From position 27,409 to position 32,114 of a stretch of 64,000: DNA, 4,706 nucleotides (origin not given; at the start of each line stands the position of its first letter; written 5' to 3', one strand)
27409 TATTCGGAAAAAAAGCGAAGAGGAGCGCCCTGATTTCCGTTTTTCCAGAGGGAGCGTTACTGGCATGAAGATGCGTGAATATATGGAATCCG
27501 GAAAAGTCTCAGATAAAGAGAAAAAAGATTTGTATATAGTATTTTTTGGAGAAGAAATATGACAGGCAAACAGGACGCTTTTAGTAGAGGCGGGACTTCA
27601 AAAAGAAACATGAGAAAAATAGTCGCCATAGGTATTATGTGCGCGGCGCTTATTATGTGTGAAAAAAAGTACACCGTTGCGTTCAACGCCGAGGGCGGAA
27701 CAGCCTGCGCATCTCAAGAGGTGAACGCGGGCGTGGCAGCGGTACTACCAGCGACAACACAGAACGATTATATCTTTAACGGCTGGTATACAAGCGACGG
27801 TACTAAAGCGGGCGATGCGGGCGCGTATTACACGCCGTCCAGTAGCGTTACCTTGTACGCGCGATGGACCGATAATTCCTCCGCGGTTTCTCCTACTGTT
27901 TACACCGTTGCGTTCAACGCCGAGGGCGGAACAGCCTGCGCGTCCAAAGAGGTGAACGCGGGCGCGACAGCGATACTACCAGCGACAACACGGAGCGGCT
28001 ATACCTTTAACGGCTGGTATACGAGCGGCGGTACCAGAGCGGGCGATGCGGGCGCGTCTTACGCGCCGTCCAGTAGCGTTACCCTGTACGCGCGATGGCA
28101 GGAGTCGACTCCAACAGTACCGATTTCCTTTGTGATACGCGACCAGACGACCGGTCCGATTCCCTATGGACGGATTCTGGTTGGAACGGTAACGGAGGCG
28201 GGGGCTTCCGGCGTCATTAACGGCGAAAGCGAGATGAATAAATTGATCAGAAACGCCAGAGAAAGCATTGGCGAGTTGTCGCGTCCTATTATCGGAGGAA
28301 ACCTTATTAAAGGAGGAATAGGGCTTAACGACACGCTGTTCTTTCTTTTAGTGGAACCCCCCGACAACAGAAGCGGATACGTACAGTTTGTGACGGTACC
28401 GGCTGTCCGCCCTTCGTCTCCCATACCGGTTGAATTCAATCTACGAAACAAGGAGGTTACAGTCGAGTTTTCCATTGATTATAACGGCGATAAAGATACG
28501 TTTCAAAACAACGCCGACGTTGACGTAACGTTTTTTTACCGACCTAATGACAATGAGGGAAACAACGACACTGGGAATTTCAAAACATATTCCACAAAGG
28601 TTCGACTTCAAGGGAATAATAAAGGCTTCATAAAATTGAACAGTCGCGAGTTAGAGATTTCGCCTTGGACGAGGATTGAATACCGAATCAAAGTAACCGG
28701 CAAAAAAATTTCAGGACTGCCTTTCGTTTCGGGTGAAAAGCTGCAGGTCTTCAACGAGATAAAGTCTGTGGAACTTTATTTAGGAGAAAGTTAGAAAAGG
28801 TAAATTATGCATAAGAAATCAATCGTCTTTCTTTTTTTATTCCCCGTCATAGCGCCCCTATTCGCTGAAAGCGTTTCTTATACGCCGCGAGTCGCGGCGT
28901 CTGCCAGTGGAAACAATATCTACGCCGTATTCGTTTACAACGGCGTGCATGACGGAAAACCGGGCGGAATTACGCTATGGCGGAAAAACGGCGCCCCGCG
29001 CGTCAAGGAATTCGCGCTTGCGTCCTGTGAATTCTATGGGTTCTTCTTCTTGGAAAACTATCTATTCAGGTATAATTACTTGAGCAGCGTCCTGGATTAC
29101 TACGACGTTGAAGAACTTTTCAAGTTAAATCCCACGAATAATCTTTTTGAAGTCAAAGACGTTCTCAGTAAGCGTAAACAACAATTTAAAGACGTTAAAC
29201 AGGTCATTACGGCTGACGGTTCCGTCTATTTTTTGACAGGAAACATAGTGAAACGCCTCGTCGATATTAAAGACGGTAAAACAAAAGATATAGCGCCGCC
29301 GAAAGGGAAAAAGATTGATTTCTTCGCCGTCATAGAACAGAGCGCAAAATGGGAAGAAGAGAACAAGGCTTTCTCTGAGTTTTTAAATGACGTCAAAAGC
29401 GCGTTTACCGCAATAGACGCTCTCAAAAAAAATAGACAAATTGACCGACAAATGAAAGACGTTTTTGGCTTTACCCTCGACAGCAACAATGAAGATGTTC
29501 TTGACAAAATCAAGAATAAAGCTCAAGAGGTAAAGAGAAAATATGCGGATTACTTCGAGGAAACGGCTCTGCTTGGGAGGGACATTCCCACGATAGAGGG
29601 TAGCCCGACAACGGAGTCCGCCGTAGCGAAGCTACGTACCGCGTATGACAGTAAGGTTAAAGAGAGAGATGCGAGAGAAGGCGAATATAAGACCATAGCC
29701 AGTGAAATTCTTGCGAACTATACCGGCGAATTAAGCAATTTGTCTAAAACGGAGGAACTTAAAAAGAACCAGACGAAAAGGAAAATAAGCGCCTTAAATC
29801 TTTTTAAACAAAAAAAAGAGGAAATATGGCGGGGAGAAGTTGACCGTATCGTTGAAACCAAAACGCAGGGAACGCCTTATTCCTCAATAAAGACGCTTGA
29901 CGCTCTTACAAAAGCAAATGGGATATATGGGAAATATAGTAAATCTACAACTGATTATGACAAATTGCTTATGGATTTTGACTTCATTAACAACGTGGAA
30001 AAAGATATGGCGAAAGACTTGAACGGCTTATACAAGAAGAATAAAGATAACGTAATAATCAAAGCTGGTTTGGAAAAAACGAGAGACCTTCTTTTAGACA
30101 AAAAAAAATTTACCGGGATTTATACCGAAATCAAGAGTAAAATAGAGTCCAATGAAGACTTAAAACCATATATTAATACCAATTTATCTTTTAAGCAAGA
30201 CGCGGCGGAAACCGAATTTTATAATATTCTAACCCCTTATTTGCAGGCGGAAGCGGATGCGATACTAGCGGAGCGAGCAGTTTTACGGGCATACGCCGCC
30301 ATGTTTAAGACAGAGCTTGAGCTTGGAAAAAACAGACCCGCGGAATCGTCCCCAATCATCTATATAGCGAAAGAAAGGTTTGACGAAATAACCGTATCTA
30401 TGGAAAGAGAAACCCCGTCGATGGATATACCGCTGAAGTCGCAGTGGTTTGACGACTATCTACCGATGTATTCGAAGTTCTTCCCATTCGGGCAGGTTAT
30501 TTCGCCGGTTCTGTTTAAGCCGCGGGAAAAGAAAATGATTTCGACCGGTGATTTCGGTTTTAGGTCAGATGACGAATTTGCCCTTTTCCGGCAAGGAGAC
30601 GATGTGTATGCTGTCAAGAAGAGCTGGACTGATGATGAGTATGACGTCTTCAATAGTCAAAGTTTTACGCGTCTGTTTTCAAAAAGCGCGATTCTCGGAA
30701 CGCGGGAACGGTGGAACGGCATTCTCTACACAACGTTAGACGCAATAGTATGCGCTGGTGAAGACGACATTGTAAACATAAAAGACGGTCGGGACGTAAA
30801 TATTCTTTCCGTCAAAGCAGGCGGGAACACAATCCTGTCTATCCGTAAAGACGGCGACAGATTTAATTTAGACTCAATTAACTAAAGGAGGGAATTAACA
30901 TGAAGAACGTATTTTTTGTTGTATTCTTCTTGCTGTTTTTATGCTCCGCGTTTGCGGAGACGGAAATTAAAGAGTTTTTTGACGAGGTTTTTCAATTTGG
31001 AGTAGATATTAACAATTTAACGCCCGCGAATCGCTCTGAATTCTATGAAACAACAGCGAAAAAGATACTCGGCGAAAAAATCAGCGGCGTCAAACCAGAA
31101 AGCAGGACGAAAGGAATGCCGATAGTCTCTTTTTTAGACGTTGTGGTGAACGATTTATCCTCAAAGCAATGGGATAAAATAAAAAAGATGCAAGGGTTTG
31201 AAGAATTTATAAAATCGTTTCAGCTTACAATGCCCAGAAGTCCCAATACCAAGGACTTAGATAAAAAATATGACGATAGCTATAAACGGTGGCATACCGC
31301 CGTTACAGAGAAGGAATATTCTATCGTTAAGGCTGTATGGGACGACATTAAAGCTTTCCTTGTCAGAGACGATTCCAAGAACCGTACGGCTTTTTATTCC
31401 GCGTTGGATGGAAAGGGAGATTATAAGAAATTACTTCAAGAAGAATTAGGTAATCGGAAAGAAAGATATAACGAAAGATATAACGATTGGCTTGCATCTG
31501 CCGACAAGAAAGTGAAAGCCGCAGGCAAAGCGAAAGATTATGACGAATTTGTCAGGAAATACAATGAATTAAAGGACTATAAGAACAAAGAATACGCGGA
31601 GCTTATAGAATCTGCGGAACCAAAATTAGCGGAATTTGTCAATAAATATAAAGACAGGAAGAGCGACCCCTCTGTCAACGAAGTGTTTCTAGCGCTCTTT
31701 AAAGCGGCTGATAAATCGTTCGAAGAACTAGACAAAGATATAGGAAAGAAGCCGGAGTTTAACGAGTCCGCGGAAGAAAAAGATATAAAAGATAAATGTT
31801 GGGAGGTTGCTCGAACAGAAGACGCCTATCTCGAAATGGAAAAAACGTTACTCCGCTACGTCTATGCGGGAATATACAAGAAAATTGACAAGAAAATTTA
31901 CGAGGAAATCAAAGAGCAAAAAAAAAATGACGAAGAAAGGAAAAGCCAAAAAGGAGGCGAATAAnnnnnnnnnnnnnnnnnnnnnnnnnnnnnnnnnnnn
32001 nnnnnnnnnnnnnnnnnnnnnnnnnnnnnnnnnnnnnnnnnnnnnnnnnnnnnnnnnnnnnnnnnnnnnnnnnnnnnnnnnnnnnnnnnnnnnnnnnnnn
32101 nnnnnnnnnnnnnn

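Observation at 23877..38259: Eight-gene operon: Opp-type ABC importer with fused ATPase and fused permease, interleaved with five exported proteins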

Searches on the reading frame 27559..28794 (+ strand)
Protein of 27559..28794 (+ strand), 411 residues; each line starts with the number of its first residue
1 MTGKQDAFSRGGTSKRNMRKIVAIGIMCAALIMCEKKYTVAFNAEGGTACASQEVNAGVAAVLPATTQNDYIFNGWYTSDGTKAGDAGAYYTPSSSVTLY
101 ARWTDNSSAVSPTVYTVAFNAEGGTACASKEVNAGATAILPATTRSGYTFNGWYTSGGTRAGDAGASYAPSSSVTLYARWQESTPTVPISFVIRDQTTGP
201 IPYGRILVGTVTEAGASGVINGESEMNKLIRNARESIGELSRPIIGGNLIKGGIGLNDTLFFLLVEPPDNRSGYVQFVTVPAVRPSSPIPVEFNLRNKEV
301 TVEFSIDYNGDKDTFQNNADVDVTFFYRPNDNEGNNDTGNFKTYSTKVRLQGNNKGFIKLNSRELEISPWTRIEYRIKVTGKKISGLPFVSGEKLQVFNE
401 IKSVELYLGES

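Call 4: search_protein_families(library=pfam, proteins=[window:27559-28794:+], max_evalue=0.1)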
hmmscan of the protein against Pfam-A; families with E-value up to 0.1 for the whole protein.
window:27559-28794:+ (411 aa): 2 families
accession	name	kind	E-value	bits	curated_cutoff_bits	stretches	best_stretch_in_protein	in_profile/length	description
PF09479.16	Flg_new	-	4.1e-30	104.1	27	2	115-178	1-64/65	Listeria-Bacteroides repeat domain (List_Bact_rpt)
PF18998.6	Flg_new_2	-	4.6e-11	43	23.6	2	115-182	1-71/73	Divergent InlB B-repeat domain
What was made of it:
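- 27559..28794 (+): g3: probable lipoprotein with two Flg_new (Listeria-Bacteroides) repeats and a conserved C-terminal beta-rich domain (about residues 190-411). Flg_new E 4e-30, two repeats (call 4).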

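Call 5: search_protein_families(library=ncbifam, proteins=[window:27559-28794:+], max_evalue=0.1)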
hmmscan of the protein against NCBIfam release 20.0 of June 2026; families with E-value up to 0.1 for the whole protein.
window:27559-28794:+ (411 aa): 4 families
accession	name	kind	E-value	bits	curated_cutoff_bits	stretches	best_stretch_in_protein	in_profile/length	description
TIGR02543.1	List_Bact_rpt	repeat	9e-11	41.9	20.95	2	144-182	2-42/44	TIGR02543 family repeat protein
NF033189.1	internalin_A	exception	2e-10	39.6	1600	1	36-184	565-706/799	class 1 internalin InlA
NF033188.1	internalin_H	exception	1.5e-09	37.1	1050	1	36-183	343-483/548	InlH/InlC2 family class 1 internalin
NF052328.1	NeuramTDE0471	equivalog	3.6e-06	26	900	1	114-215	46-151/538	neuraminidase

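Call 59: search_protein_families(library=padloc, proteins=[window:27559-28794:+], max_evalue=0.01)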
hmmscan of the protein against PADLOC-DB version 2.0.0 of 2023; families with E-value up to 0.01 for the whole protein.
window:27559-28794:+ (411 aa): 0 families

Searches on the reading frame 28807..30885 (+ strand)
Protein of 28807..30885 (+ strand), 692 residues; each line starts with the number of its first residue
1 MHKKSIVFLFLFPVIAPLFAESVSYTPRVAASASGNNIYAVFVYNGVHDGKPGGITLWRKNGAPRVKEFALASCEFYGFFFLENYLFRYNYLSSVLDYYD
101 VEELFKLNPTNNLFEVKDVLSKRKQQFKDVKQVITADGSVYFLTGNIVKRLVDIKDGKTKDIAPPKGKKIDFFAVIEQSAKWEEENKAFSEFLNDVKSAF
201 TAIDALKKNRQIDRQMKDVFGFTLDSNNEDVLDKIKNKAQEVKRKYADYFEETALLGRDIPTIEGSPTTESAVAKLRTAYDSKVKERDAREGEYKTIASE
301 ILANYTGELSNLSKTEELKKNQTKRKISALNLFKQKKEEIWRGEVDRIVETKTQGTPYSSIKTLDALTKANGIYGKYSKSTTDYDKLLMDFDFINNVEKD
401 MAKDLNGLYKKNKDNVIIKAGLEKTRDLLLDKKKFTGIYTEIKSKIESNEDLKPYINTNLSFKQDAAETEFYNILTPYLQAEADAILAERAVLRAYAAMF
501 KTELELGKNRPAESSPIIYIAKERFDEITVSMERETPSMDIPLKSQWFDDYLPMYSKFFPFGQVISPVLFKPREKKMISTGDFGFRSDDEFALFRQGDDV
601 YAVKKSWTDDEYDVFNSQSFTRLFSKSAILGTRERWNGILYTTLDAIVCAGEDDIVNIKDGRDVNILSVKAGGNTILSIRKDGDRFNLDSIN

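Call 4: search_protein_families(library=pfam, proteins=[window:28807-30885:+], max_evalue=0.1)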
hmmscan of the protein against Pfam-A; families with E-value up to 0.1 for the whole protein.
window:28807-30885:+ (692 aa): 0 families

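Call 5: search_protein_families(library=ncbifam, proteins=[window:28807-30885:+], max_evalue=0.1)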
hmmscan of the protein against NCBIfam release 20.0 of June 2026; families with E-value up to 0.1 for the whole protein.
window:28807-30885:+ (692 aa): 0 families

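Call 59: search_protein_families(library=padloc, proteins=[window:28807-30885:+], max_evalue=0.01)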
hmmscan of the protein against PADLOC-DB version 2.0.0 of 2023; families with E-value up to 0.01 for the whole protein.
window:28807-30885:+ (692 aa): 0 families

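Call 82: search_solved_structures(query=A6, max_evalue=1)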
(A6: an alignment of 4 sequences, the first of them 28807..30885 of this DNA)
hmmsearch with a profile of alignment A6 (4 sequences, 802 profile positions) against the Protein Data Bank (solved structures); distinct sequences matched with E-value up to 1: 2.
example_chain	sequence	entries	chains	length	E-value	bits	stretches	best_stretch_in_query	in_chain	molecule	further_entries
1l8d_A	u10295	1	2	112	0.24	13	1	313-399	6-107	DNA double-strand break repair rad50 ATPase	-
6zff_A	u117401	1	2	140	0.47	12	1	309-400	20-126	DNA double-strand break repair Rad50 ATPase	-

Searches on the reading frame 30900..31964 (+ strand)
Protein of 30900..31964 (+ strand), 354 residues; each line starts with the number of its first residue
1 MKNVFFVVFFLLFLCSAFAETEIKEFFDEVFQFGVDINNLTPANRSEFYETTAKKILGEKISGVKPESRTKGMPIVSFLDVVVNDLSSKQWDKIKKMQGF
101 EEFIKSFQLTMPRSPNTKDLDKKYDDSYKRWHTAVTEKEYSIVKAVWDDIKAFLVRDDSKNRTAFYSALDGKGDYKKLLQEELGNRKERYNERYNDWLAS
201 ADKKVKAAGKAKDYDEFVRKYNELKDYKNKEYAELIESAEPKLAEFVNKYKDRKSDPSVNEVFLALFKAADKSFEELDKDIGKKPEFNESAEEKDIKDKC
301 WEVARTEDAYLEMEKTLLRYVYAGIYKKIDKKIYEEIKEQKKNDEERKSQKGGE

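Call 4: search_protein_families(library=pfam, proteins=[window:30900-31964:+], max_evalue=0.1)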
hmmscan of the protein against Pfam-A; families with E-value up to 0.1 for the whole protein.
window:30900-31964:+ (354 aa): 1 family
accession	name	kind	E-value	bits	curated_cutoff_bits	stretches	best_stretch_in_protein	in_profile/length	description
PF12813.12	XPG_I_2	-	0.011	15.8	24.2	1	197-264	113-183/240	XPG domain containing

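Call 5: search_protein_families(library=ncbifam, proteins=[window:30900-31964:+], max_evalue=0.1)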
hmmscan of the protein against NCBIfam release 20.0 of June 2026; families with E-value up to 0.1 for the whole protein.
window:30900-31964:+ (354 aa): 0 families

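Call 59: search_protein_families(library=padloc, proteins=[window:30900-31964:+], max_evalue=0.01)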
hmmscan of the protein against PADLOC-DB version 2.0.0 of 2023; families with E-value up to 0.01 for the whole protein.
window:30900-31964:+ (354 aa): 0 families
